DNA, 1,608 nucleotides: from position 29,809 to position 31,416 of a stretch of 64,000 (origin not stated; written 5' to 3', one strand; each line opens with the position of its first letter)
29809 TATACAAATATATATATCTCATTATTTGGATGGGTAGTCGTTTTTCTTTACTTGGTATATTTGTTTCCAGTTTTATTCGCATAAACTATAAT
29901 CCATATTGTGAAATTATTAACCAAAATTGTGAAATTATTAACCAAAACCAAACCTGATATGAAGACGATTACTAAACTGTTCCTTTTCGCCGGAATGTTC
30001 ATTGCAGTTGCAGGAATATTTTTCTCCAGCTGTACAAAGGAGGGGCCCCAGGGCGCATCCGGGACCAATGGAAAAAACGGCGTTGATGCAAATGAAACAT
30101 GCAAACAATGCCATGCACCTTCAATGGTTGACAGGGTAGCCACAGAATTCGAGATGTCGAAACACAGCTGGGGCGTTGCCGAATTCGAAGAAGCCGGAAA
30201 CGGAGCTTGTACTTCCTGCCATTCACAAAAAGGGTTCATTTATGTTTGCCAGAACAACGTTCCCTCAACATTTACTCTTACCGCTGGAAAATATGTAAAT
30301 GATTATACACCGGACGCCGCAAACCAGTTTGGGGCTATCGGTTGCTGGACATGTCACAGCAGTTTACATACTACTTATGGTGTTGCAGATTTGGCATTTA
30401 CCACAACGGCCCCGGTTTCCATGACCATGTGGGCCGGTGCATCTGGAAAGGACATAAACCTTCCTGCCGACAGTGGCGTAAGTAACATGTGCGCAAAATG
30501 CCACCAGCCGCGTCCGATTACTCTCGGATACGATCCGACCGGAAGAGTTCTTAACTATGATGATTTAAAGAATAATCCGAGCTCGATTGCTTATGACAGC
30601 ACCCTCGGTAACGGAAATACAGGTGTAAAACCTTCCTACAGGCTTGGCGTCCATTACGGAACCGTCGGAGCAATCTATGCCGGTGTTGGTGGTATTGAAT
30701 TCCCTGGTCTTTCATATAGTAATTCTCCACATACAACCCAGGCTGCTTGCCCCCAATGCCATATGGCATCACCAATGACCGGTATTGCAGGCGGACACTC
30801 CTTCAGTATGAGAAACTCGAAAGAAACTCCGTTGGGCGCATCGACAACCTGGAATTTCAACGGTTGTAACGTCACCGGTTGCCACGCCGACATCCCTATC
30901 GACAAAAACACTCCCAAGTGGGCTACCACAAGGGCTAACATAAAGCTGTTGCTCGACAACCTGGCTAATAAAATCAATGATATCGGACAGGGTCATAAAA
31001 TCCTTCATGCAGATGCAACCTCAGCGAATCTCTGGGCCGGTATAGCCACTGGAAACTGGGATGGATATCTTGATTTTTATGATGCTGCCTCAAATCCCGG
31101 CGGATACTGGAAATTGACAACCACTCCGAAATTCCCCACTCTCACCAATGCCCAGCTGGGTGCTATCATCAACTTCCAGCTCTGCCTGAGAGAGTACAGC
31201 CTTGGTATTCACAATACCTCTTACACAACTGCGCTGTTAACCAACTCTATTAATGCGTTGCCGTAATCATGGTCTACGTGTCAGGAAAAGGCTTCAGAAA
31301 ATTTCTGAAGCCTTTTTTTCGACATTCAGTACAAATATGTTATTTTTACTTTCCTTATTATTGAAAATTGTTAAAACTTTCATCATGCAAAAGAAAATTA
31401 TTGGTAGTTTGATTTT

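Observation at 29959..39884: Ten-gene multiheme-cytochrome / cytochrome b / NrfCD-like / beta-barrel cluster with no catalytic subunit: candidate undescribed anaerobic electron-transfer system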

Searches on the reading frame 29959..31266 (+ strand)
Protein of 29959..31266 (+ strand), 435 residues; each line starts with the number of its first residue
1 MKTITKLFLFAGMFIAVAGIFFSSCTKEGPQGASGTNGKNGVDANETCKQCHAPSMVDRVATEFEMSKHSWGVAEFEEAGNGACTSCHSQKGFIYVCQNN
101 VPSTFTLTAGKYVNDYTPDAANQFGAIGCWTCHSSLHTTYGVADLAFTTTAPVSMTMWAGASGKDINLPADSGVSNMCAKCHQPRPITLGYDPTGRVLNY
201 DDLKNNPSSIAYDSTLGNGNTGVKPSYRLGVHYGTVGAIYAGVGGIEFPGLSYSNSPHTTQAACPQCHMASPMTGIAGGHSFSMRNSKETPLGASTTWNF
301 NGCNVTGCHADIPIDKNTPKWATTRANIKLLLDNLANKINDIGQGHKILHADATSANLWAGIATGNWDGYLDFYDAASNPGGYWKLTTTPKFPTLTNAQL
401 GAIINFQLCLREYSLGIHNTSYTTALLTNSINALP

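Call 3: search_protein_families(library=pfam, proteins=[window:29959-31266:+], max_evalue=0.01)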
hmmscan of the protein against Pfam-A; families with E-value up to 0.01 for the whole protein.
window:29959-31266:+ (435 aa): 3 families
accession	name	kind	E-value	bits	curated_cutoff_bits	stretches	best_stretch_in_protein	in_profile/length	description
PF14522.11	Cytochrome_C7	-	4.1e-08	33.4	24.8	1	42-93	9-53/67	Cytochrome c7 and related cytochrome c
PF22113.1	Mtrc-MtrF_II-IV_dom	-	0.00021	21.3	30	1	39-185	23-166/176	Outer membrane cytochrome MtrC/MtrF-like, domains II/IV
PF09699.15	Paired_CXXCH_1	-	0.007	16.5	20.6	0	81-90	6-15/41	Doubled CXXCH motif (Paired_CXXCH_1)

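Call 4: search_protein_families(library=ncbifam, proteins=[window:29959-31266:+], max_evalue=0.01)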
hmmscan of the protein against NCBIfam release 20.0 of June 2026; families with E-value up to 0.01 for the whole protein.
window:29959-31266:+ (435 aa): 1 family
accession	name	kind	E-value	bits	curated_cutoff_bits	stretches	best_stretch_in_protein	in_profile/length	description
NF008659.0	PRK11659.1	equivalog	0.00066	19.4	184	1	4-91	8-85/188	cytochrome c nitrite reductase pentaheme subunit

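Call 10: find_homologous_proteins(query=window:29959-31266:+)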
Query window:29959-31266:+ (435 aa): 1248 proteins with E <= 0.001 among 5610 candidates; the best 120 are listed.
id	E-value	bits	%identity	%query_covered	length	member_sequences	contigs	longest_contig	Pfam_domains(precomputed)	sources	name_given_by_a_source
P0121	9.3e-289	976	95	100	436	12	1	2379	PF14522.12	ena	-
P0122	3.5e-241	819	80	100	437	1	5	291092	PF14522.12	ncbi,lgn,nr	ncbi:MAG: hypothetical protein NTW10_01410 [Bacteroidetes bacterium]|nr:hypothetical protein [Bacter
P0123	1.8e-222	758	73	100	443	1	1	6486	PF14522.12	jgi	jgi:hypothetical protein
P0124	2.0e-221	754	74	100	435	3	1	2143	PF14522.12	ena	-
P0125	3.3e-215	734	72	100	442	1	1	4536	PF14522.12,PF22113.2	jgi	jgi:hypothetical protein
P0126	1.4e-207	709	69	99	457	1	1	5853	PF14522.12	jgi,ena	-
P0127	2.4e-204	698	69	100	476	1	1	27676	PF14522.12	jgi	jgi:hypothetical protein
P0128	4.1e-201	687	67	100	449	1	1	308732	PF14522.12,PF22113.2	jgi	-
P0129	4.2e-200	684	67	100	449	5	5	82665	PF14522.12,PF22113.2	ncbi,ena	-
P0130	6.8e-197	673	67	99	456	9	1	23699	PF14522.12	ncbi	-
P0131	2.1e-196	672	65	100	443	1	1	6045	PF14522.12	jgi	-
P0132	2.6e-196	671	66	100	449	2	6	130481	PF14522.12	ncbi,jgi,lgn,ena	-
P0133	4.5e-196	671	67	100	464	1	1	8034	-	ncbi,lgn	-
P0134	3.9e-195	668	65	100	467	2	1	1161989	PF14522.12,PF22113.2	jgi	jgi:hypothetical protein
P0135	5.1e-195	667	66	100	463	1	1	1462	PF14522.12,PF22113.2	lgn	-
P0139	9.0e-191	653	65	100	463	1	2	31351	PF02335.21,PF14522.12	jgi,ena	-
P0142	8.8e-188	643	64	100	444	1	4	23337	PF02335.21,PF14522.12,PF22113.2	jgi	jgi:hypothetical protein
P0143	1.9e-185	636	63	100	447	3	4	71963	PF02335.21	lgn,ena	-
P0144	2.2e-185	635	63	100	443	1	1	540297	PF02335.21,PF22113.2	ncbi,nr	ncbi:MAG: hypothetical protein NTU98_07440 [Bacteroidetes bacterium]|nr:hypothetical protein [Bacter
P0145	2.9e-185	635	64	100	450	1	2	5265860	-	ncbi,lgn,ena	-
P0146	2.2e-184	632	63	100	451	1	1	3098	PF02335.21,PF14522.12,PF22113.2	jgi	jgi:hypothetical protein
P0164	5.7e-178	611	61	100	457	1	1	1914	PF02335.21,PF14522.12,PF22113.2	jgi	jgi:hypothetical protein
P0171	3.9e-176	605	59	98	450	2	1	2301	PF02335.21,PF14522.12,PF22113.2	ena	-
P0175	5.2e-175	601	60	100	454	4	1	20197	PF02335.21,PF14522.12,PF22113.2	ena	-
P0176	6.2e-175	601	60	100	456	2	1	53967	PF02335.21,PF14522.12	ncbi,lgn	ncbi:MAG: ammonia-forming cytochrome c nitrite reductase subunit c552 [Bacteroidales bacterium]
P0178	1.4e-174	600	60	100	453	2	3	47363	PF02335.21,PF14522.12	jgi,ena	-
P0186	5.7e-173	595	60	100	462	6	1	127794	PF02335.21,PF14522.12,PF22113.2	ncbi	-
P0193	1.4e-171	590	59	100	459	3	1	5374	PF09699.16,PF02335.21,PF14522.12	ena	-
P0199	8.4e-171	587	60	100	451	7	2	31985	PF02335.21,PF14522.12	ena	-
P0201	2.8e-170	586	58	100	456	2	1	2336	PF02335.21,PF14522.12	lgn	-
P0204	2.0e-169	583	61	97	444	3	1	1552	PF02335.21,PF14522.12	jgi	jgi:hypothetical protein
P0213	2.1e-166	573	59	100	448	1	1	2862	PF02335.21,PF22113.2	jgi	jgi:hypothetical protein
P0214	3.4e-166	572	58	100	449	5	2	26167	PF02335.21,PF14522.12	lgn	-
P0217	2.6e-165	569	58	97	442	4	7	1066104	PF14522.12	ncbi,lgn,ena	-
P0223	1.4e-162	560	58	99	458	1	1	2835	PF02335.21,PF14522.12,PF22113.2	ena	-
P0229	6.8e-155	535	56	100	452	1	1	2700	PF02335.21,PF14522.12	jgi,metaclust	metaclust:\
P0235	6.6e-147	509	55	100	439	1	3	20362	PF02335.21,PF14522.12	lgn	-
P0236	1.1e-145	505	55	100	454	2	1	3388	PF02335.21,PF14522.12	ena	-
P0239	9.6e-145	501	55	100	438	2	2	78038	PF14522.12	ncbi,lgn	-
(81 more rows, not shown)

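Call 12: find_encoding_contigs(protein=P0145, flank=10000, max_places=1)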
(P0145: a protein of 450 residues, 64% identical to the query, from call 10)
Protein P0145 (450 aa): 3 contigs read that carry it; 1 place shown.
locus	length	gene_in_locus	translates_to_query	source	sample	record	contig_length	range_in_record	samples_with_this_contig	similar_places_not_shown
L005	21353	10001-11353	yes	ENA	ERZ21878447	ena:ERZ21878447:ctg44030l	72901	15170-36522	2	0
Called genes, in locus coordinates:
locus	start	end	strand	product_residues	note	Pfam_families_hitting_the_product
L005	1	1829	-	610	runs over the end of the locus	PF00931:NB-ARC (faint), PF02463:SMC_N (weak), PF00005:ABC_tran, PF13191:AAA_16 (faint), PF13304:AAA_21, PF08352:oligo_HPY (weak), PF00005:ABC_tran, PF08352:oligo_HPY (weak), +1 more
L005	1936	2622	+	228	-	PF00156:Pribosyltran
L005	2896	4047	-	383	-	PF14319:Zn_Tnp_IS91, PF04986:Y2_Tnp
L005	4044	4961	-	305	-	PF13495:Phage_int_SAM_4, PF00589:Phage_integrase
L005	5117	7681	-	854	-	PF13205:Big_5 (faint), PF00932:LTD, PF13585:CHU_C (weak)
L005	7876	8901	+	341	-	PF01118:Semialdhyde_dh, PF02774:Semialdhyde_dhC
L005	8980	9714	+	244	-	PF00027:cNMP_binding, PF13545:HTH_Crp_2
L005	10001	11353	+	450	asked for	-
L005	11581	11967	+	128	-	-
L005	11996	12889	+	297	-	PF19089:DUF5777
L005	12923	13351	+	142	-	PF00034:Cytochrom_C, PF13442:Cytochrome_CBB3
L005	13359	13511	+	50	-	-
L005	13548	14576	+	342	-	PF02085:Cytochrom_CIII (faint), PF22113:Mtrc-MtrF_II-IV_dom (faint), PF14537:Cytochrom_c3_2 (weak), PF14522:Cytochrome_C7 (weak)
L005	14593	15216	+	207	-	PF01292:Ni_hydr_CYTB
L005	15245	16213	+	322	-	PF13183:Fer4_8 (faint), PF00037:Fer4 (faint), PF13247:Fer4_11, PF12838:Fer4_7 (weak), PF12797:Fer4_2 (weak), PF12837:Fer4_6 (weak), PF13237:Fer4_10 (weak), PF13247:Fer4_11 (weak), +1 more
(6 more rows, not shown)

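Call 13: find_encoding_contigs(protein=P0217, flank=10000, max_places=1)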
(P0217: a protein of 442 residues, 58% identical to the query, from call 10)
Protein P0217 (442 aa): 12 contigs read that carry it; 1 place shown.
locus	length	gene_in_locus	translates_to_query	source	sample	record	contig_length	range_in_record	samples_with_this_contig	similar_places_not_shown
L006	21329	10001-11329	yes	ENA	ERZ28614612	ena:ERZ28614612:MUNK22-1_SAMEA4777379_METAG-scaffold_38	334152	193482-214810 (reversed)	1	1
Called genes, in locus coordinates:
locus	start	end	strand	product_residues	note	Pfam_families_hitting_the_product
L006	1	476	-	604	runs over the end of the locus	PF19576:Acyltransf_2, PF01553:Acyltransferase (weak), PF13444:Acetyltransf_5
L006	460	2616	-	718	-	PF08206:OB_RNB, PF17849:OB_Dis3, PF17876:CSD2, PF00773:RNB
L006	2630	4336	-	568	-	PF00005:ABC_tran, PF02463:SMC_N (faint), PF13191:AAA_16 (faint), PF20720:nSTAND3 (faint), PF13401:AAA_22 (faint), PF13304:AAA_21 (weak), PF00005:ABC_tran, PF08352:oligo_HPY (weak)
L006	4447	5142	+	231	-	PF00156:Pribosyltran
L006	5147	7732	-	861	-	PF00932:LTD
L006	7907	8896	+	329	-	PF01118:Semialdhyde_dh, PF02774:Semialdhyde_dhC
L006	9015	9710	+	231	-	PF00027:cNMP_binding, PF13545:HTH_Crp_2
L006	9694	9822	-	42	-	-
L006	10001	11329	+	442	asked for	PF14522:Cytochrome_C7 (faint)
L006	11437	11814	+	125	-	-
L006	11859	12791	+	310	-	PF19089:DUF5777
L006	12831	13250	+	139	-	PF13442:Cytochrome_CBB3, PF00034:Cytochrom_C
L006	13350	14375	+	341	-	PF02085:Cytochrom_CIII (faint), PF22113:Mtrc-MtrF_II-IV_dom (faint), PF09699:Paired_CXXCH_1 (faint), PF14522:Cytochrome_C7 (faint), PF14537:Cytochrom_c3_2 (weak)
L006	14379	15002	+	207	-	PF01292:Ni_hydr_CYTB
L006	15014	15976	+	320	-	PF13183:Fer4_8 (faint), PF00037:Fer4 (faint), PF13237:Fer4_10 (faint), PF13247:Fer4_11, PF12838:Fer4_7 (weak), PF12797:Fer4_2 (weak), PF12837:Fer4_6 (weak), PF13247:Fer4_11 (weak), +1 more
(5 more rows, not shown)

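Call 14: find_encoding_contigs(protein=P0239, flank=10000, max_places=1)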
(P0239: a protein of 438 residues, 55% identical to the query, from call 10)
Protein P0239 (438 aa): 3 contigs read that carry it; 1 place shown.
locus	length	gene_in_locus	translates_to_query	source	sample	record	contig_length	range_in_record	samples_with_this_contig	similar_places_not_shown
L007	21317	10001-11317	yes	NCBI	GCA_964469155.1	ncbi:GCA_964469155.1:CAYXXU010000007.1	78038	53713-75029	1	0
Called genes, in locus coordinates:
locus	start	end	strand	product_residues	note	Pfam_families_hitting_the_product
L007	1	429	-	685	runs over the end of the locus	PF13181:TPR_8 (faint), PF00515:TPR_1 (faint), PF07719:TPR_2 (faint), PF14559:TPR_19 (faint), PF21033:RMD1-3 (weak), PF07676:PD40, PF00691:OmpA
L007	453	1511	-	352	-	-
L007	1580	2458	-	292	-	PF01040:UbiA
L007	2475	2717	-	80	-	-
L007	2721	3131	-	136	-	PF00085:Thioredoxin, PF13098:Thioredoxin_2, PF13905:Thioredoxin_8 (faint)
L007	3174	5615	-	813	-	PF00488:MutS_V, PF01713:Smr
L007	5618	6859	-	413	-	PF13439:Glyco_transf_4, PF13579:Glyco_trans_4_4, PF00534:Glycos_transf_1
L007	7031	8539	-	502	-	PF03951:Gln-synt_N, PF00120:Gln-synt_C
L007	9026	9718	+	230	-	PF00027:cNMP_binding, PF13545:HTH_Crp_2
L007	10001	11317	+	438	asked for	PF14522:Cytochrome_C7 (faint)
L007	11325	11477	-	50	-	-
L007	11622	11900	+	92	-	-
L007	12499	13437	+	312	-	-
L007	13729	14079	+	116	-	-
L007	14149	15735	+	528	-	PF18911:PKD_4 (faint), PF18962:Por_Secre_tail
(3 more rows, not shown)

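Call 17: find_related_loci(query=A1, collection=genome_contigs, flank=10000)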
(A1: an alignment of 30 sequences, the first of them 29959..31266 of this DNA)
Query A1 (435 aa) in genome_contigs; peptide patterns used: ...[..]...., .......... (x = any residue, [..] = any of these).
186 stretches matched a pattern; 153 encode a relative of the query (tblastn E <= 1e-3); the best 80 are kept; 80 distinct loci.
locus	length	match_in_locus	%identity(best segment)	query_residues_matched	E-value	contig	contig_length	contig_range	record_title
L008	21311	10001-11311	80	1-435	0e+0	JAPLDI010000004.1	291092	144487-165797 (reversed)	MAG: Bacteroidetes bacterium isolate LacPavin_0818_WC55_MAG_47_11 LacPavin_0818_WC55_scaffold_226301, whole genome shotg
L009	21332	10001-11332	67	1-434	0e+0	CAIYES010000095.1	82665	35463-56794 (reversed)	MAG: uncultured Bacteroidales bacterium isolate Kiruna2_bin-1621 genome assembly, contig: bin-1621:095/574, whole genome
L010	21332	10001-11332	65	1-434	0e+0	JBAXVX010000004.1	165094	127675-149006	MAG: Bacteroidota bacterium isolate ELA698 MAG698_4, whole genome shotgun sequence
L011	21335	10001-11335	64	1-434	0e+0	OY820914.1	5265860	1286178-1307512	MAG: Bacteroidales bacterium isolate 29af8000-aa9b-4969-9261-ea2c593eb5de genome assembly, chromosome: 1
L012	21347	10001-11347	61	1-434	0e+0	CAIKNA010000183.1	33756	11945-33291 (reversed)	MAG: uncultured Bacteroidales bacterium isolate AlinenLipids_bin-7146 genome assembly, contig: bin-7146:183/409, whole g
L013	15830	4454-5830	60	1-434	0e+0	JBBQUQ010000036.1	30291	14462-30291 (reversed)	MAG: Bacteroidales bacterium isolate Co_metawrap_1939 Cmw_1939_k141_13590711_length_30291_cov_13.9983, whole genome shot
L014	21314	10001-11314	63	1-434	0e+0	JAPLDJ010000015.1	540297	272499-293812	MAG: Bacteroidetes bacterium isolate LacPavin_0920_WC70_MAG_47_14 LacPavin_0920_WC70_scaffold_666819, whole genome shotg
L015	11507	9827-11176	60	1-434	0e+0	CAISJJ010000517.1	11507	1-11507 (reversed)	MAG: uncultured Bacteroidales bacterium isolate Ja1_bin-1976 genome assembly, contig: bin-1976:517/547, whole genome sho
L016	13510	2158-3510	60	1-434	7e-180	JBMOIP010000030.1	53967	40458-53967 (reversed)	MAG: Bacteroidales bacterium isolate Deming_bin.452 contig971, whole genome shotgun sequence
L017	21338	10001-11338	60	1-434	9e-180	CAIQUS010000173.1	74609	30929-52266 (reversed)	MAG: uncultured Bacteroidales bacterium isolate Loclat_bin-08999 genome assembly, contig: bin-08999:173/253, whole genom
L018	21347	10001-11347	59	1-434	8e-179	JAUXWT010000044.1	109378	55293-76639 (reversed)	MAG: Bacteroidales bacterium isolate C15_metabat.bin.17 C15_k141_22829, whole genome shotgun sequence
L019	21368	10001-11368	59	1-434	2e-178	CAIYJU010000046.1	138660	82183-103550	MAG: uncultured Bacteroidales bacterium isolate Ja1_bin-2221 genome assembly, contig: bin-2221:046/210, whole genome sho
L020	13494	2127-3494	58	1-434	9e-178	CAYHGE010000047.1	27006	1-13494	MAG TPA_asm: uncultured Draconibacterium sp. isolate ERP119702_co1_334 genome assembly, contig: NODE_1800_length_27006_c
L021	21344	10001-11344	60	1-434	5e-176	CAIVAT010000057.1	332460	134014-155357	MAG: uncultured Bacteroidales bacterium isolate AM-2014_bin-2870 genome assembly, contig: bin-2870:057/195, whole genome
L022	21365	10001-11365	60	1-434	1e-175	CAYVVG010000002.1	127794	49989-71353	MAG TPA_asm: uncultured Prolixibacteraceae bacterium isolate SRP220891_co1_52 genome assembly, contig: NODE_187_length_1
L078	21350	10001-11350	49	1-435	1e-120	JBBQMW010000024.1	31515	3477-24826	MAG: Bacteroidales bacterium isolate Co_metawrap_362 Cmw_362_k141_1568777_length_31515_cov_28.9901, whole genome shotgun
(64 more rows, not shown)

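Call 19: predict_structure(alignment_id=A1)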
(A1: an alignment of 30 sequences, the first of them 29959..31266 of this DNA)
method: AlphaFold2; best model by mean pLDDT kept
length: 435 residues; sequences in the alignment: 30
mean_pLDDT: 55.9   pTM: 0.64
mean pLDDT of the five models: 55.9, 55.5, 53.3, 52.4, 51.2
residues with pLDDT >= 90: 22; 70-90: 86; 50-70: 132; < 50: 195
segments of 3 or more residues with pLDDT < 50: 14-97, 100-103, 110-114, 116-148, 232-235, 270-302, 355-364, 375-391
pLDDT, mean of each block of 10 residues (from residue 1): 54 43 30 38 34 33 30 27 38 49 50 46 33 33 46 65 65 58 61 72 87 66 62 58 84 79 59 38 35 38 52 58 79 90 76 49 55 50 38 77 86 72 93 91
secondary structure, 60 per line:
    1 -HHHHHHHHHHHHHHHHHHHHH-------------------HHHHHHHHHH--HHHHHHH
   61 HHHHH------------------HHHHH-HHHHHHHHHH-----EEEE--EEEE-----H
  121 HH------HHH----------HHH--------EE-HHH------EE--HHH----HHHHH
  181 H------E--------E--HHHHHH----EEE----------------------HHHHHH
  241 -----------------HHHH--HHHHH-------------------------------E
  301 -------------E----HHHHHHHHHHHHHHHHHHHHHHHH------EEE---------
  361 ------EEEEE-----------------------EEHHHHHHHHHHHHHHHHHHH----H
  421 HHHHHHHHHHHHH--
elements in order: H2-22 H42-51 H54-65 H84-88 H90-99 E105-108 E111-114 H176-181 H200-205 E210-212 H235-240 H258-261 H264-268 H319-342 E349-351 E367-371 H397-415 H420-433

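Call 22: search_solved_structures(query=A1, max_evalue=1, show_alignments=2)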
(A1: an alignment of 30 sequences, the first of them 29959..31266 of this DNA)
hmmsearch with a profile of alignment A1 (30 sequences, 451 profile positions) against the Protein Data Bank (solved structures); distinct sequences matched with E-value up to 1: 2.
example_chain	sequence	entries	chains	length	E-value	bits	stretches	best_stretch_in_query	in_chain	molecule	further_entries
2ozy_A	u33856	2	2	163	0.2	14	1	133-190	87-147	Cytochrome c-type protein nrfB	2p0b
8k5o_C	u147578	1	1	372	0.22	13.8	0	81-139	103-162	Photosynthetic reaction center cytochrome c subunit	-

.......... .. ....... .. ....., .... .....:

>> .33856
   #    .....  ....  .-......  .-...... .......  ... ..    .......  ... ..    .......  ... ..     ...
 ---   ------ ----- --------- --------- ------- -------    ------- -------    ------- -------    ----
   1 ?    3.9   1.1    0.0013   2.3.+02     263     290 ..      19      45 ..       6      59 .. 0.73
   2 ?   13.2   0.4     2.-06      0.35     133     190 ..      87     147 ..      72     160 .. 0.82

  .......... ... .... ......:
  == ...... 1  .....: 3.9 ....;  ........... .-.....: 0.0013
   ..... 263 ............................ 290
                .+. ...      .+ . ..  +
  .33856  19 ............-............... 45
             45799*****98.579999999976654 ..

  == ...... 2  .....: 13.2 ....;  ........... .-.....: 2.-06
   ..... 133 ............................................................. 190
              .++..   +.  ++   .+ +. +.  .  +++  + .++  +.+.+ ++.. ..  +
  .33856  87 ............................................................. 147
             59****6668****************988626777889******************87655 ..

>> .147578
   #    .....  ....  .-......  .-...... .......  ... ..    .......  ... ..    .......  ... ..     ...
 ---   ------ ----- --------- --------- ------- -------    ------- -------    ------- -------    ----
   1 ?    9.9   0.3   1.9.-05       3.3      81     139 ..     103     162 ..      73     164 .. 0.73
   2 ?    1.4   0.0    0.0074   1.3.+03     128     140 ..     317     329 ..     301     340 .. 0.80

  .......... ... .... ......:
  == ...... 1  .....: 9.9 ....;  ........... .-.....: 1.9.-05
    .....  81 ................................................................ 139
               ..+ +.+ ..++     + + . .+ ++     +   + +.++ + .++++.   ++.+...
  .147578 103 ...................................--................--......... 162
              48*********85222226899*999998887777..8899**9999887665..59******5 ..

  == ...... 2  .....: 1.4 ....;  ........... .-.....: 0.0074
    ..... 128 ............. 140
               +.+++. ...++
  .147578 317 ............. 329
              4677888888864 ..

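Call 23: fold_search(model_id=the predicted structure, library=pdb)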
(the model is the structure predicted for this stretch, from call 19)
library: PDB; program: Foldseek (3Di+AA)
matches with E <= 10: 11; with E <= 0.001: 0
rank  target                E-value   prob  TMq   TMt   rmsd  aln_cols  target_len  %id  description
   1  2j7a_H                2.2e-01  0.35  0.29  0.26  13.8       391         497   13  Crystal structure of cytochrome c nitrite reductase NrfHA complex from Desulfovibrio vulgaris (released 2006-12-06)
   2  2j7a_D                2.5e-01  0.33  0.29  0.27  13.1       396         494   15  Crystal structure of cytochrome c nitrite reductase NrfHA complex from Desulfovibrio vulgaris (released 2006-12-06)
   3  2j7a_K                2.7e-01  0.25  0.27  0.25  13.7       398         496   14  Crystal structure of cytochrome c nitrite reductase NrfHA complex from Desulfovibrio vulgaris (released 2006-12-06)
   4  2j7a_B                5.2e-01  0.30  0.32  0.29  12.8       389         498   14  Crystal structure of cytochrome c nitrite reductase NrfHA complex from Desulfovibrio vulgaris (released 2006-12-06)
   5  2j7a_A                1.2e+00  0.14  0.30  0.27  12.5       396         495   14  Crystal structure of cytochrome c nitrite reductase NrfHA complex from Desulfovibrio vulgaris (released 2006-12-06)
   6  8rv0                  2.3e+00  0.08  0.27  0.25  12.6       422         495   15  Crystal structure of octaheme nitrite reductase from Trichlorobacter ammonificans in complex with nitrite (released 2024-03-27)
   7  3rkh_A                5.3e+00  0.03  0.18  0.16  14.8       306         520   12  Structure of the Thioalkalivibrio nitratireducens cytochrome c nitrite reductase in a complex with nitrite (full occup (released 2011-06-15)
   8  6v0a_E                8.5e+00  0.06  0.34  0.33  11.0       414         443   12  Crystal structure of cytochrome c nitrite reductase from the bacterium Geobacter lovleyi with bound sulfate (released 2020-06-17)
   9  3mmo_A                9.0e+00  0.05  0.24  0.21  12.3       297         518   13  Structure of the Thioalkalivibrio nitratireducens cytochrome c nitrite reductase in complex with cyanide (released 2010-09-29)
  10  9qcj_C                9.4e+00  0.01  0.06  0.11  15.2       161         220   16  Crystal structure of PhoC wild type acid phosphatase (released 2026-01-14)
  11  9qcj_B                9.9e+00  0.01  0.10  0.16  15.3       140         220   17  Crystal structure of PhoC wild type acid phosphatase (released 2026-01-14)
